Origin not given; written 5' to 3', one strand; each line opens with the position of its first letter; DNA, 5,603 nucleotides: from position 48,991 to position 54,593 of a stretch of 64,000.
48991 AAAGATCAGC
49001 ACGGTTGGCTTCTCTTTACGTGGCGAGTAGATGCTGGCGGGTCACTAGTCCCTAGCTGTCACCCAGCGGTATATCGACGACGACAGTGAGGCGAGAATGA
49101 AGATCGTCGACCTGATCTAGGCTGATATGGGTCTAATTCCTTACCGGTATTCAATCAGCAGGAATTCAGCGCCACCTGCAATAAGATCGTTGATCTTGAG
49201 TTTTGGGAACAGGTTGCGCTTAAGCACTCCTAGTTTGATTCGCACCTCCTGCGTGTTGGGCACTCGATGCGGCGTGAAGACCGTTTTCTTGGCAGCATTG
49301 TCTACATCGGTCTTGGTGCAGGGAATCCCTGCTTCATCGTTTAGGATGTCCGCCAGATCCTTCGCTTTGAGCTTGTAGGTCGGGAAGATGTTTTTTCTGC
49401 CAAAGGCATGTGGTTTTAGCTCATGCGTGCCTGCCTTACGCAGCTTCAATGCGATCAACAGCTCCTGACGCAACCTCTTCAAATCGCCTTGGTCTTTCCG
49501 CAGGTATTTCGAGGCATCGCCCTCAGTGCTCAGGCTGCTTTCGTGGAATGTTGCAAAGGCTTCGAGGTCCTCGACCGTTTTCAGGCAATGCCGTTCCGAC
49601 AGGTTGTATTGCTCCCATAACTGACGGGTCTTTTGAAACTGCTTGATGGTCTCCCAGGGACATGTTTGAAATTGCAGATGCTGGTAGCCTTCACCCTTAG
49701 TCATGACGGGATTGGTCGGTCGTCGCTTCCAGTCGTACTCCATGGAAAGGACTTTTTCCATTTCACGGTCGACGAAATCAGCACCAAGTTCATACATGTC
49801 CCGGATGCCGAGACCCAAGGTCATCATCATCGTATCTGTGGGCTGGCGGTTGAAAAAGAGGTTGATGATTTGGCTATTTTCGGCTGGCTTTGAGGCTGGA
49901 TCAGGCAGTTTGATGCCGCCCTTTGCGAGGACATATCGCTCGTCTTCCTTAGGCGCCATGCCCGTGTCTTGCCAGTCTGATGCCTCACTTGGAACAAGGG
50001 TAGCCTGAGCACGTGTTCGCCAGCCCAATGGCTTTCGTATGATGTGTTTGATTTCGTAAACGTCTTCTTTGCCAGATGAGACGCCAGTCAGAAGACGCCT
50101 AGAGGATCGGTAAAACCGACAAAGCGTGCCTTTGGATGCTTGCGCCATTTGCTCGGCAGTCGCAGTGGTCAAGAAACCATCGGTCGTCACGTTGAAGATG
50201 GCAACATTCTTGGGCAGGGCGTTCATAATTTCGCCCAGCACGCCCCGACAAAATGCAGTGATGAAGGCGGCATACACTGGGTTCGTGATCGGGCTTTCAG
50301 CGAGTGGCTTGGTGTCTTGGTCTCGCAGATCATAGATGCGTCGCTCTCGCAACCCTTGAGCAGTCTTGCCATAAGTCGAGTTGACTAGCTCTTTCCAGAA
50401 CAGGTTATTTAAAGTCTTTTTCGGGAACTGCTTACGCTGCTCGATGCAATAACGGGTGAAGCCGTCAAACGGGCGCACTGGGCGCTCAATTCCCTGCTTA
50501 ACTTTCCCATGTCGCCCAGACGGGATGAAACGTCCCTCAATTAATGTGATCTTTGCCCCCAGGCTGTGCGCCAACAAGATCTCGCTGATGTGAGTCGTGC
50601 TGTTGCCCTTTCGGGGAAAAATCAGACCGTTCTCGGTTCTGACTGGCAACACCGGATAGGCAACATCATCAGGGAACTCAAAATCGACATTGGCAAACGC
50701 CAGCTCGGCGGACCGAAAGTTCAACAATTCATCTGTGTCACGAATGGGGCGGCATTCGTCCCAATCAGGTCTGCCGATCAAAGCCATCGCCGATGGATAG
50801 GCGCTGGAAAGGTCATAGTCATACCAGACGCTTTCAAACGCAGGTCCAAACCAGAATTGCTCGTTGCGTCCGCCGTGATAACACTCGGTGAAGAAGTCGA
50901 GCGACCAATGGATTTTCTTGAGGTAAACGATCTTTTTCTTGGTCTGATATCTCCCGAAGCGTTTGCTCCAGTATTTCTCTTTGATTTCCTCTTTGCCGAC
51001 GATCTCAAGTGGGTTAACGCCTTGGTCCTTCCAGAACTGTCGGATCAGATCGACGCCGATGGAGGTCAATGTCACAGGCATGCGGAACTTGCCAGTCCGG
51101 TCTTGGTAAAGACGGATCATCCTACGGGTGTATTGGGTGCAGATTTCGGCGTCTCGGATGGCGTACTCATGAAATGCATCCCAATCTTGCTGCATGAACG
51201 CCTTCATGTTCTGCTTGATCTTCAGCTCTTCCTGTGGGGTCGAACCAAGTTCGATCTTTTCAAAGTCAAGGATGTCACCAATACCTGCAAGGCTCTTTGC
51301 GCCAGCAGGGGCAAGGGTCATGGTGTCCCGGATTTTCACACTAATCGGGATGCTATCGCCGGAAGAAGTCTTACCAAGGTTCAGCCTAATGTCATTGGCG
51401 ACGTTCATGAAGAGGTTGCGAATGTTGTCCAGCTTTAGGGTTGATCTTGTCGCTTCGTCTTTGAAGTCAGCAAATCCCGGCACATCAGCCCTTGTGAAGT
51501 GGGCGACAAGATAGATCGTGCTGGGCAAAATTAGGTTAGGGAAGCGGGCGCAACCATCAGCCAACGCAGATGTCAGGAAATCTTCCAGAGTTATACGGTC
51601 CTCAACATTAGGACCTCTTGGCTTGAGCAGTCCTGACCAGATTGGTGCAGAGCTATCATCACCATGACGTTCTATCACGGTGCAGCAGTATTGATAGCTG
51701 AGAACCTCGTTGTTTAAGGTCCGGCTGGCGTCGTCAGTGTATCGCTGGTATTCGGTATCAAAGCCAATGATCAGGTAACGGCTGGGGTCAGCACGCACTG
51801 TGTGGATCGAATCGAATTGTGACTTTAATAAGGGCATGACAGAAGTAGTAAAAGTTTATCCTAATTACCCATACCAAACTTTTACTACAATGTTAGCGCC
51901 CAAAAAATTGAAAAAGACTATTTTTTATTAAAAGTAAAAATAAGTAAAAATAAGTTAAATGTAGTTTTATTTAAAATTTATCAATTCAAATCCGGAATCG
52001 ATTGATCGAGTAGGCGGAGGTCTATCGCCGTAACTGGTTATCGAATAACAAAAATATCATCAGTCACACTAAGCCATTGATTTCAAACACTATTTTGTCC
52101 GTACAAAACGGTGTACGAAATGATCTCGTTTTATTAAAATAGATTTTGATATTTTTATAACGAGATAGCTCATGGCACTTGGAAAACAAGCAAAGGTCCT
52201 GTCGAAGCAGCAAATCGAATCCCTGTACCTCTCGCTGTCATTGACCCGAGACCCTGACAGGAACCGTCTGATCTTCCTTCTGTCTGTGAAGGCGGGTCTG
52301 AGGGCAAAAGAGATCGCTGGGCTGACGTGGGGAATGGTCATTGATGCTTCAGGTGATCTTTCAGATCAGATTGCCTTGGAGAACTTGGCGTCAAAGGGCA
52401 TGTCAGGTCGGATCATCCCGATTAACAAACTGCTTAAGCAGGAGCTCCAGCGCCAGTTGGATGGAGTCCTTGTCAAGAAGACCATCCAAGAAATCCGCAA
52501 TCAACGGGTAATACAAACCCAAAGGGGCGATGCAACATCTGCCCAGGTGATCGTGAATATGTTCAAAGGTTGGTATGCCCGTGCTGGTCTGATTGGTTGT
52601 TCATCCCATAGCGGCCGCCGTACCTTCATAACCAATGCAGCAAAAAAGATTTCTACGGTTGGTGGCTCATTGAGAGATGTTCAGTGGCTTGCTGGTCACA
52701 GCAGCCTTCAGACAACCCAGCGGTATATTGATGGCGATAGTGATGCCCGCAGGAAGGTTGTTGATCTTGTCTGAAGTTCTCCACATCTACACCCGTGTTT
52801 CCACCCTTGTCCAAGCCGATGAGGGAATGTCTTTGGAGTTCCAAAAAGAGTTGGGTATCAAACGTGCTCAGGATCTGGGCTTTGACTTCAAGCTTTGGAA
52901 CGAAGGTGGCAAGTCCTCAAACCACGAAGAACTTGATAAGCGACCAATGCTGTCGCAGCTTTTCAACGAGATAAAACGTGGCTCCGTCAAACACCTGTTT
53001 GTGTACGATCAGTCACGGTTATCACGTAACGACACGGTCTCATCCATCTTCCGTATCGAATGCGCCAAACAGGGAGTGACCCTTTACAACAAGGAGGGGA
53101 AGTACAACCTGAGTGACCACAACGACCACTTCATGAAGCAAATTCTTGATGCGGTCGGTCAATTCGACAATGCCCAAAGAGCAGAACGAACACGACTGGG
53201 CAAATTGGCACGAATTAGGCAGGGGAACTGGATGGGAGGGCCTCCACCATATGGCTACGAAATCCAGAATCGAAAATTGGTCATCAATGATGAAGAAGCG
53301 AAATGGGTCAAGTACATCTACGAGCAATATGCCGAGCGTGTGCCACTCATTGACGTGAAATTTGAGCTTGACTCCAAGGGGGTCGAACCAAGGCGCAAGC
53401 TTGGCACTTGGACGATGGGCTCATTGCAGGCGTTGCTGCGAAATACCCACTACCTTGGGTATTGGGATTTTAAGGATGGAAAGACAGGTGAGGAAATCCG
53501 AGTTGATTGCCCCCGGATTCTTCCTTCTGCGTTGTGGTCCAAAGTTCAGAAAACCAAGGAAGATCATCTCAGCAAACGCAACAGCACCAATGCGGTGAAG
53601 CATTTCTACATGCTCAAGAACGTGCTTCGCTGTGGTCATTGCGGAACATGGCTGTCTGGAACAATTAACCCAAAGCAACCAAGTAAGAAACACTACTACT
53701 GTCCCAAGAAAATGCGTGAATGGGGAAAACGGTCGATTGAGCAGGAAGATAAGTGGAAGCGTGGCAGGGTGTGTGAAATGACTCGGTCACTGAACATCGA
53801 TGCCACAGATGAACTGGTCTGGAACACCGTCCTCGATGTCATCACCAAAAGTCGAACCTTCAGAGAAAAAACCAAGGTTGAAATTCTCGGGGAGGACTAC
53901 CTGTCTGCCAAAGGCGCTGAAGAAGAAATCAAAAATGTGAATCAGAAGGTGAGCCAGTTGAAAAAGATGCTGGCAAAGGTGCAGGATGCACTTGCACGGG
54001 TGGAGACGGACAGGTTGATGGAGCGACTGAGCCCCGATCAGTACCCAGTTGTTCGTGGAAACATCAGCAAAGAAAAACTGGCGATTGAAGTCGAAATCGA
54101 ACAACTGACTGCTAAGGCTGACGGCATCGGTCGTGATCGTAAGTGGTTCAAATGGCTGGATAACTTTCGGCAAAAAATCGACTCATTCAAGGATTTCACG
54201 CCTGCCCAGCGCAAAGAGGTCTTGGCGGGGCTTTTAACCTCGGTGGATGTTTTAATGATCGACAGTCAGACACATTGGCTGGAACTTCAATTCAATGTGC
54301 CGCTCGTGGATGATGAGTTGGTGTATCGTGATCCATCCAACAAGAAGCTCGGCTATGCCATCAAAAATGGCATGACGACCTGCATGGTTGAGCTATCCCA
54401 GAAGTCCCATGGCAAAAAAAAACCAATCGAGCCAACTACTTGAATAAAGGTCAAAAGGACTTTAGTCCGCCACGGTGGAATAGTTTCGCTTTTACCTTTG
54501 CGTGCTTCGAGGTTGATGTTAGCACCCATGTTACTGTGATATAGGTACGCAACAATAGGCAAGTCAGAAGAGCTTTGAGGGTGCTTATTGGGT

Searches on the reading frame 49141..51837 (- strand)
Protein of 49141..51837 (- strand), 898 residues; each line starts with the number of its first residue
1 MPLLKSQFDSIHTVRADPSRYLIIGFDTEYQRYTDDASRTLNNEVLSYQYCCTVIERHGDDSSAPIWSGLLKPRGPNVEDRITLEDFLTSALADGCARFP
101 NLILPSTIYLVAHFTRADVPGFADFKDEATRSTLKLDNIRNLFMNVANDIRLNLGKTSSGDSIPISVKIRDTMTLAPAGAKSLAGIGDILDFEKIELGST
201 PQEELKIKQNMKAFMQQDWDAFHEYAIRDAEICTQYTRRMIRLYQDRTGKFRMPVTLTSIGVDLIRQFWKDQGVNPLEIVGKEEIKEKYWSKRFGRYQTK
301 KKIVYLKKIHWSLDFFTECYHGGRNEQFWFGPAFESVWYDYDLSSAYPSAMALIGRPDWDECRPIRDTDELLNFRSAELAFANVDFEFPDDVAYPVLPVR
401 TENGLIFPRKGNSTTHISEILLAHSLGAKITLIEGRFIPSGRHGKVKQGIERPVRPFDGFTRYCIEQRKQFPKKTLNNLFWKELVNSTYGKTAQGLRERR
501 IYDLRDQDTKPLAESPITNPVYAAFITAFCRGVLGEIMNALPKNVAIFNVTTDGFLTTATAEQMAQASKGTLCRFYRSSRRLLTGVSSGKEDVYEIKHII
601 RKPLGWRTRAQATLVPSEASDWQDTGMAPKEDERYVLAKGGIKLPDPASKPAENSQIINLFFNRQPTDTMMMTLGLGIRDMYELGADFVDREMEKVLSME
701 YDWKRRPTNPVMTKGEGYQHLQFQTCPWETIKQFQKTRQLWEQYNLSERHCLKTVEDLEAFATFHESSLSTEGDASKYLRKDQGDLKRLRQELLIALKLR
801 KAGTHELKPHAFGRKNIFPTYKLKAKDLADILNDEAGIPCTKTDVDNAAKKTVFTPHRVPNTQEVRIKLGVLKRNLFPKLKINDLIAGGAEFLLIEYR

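Call 22: search_protein_families(library=pfam, proteins=[window:49141-51837:-], max_evalue=0.001)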
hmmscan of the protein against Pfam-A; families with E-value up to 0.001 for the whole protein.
window:49141-51837:- (898 aa): 1 family
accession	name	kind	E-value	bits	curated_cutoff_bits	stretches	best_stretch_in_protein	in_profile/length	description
PF03175.18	DNA_pol_B_2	-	1e-10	41.6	25.8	1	314-508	207-402/468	DNA polymerase type B, organellar and viral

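Call 77: search_solved_structures(query=window:49141-51837:-, max_evalue=0.01)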
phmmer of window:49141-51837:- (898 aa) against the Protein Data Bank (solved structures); distinct sequences matched with E-value up to 0.01: 0.

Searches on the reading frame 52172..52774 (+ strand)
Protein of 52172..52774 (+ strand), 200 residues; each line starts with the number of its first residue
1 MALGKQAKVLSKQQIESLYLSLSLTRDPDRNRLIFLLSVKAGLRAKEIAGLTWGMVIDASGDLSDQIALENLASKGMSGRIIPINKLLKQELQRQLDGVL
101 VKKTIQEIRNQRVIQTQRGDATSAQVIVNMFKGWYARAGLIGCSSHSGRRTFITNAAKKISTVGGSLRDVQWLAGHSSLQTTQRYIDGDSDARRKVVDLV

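Call 22: search_protein_families(library=pfam, proteins=[window:52172-52774:+], max_evalue=0.001)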
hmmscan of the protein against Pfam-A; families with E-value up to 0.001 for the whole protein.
window:52172-52774:+ (200 aa): 1 family
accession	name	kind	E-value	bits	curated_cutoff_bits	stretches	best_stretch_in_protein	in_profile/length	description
PF00589.27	Phage_integrase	-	1.2e-17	64.7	27.1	1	8-187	1-167/172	Phage integrase family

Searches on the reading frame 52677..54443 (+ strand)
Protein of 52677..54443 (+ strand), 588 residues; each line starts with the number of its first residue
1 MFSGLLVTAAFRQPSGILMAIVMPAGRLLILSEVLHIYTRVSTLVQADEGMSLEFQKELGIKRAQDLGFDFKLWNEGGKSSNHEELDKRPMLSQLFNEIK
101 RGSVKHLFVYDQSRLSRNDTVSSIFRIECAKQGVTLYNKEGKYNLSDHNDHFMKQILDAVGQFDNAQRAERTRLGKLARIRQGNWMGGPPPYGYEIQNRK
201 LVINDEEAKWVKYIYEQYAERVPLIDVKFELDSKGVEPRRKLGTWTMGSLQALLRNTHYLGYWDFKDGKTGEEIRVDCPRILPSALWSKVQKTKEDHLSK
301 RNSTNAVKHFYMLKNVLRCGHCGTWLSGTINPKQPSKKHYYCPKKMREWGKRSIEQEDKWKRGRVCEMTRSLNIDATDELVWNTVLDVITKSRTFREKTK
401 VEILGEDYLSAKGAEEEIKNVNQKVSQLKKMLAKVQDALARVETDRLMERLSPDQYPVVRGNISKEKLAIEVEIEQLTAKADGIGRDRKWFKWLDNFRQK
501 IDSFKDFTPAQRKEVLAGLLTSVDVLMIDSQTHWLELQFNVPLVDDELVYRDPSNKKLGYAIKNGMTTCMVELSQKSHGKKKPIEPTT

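Call 22: search_protein_families(library=pfam, proteins=[window:52677-54443:+], max_evalue=0.001)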
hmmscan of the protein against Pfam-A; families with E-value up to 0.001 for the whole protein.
window:52677-54443:+ (588 aa): 3 families
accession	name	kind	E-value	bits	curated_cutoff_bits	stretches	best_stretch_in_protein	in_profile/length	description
PF00239.26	Resolvase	-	1.6e-17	64.4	23.3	1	37-185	3-145/145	Resolvase, N terminal domain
PF07508.19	Recombinase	-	1.6e-11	44.8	21.1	1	206-295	2-100/102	Recombinase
PF13408.12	Zn_ribbon_recom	-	1.4e-05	25.8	25.3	1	312-385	1-57/58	Recombinase zinc beta ribbon domain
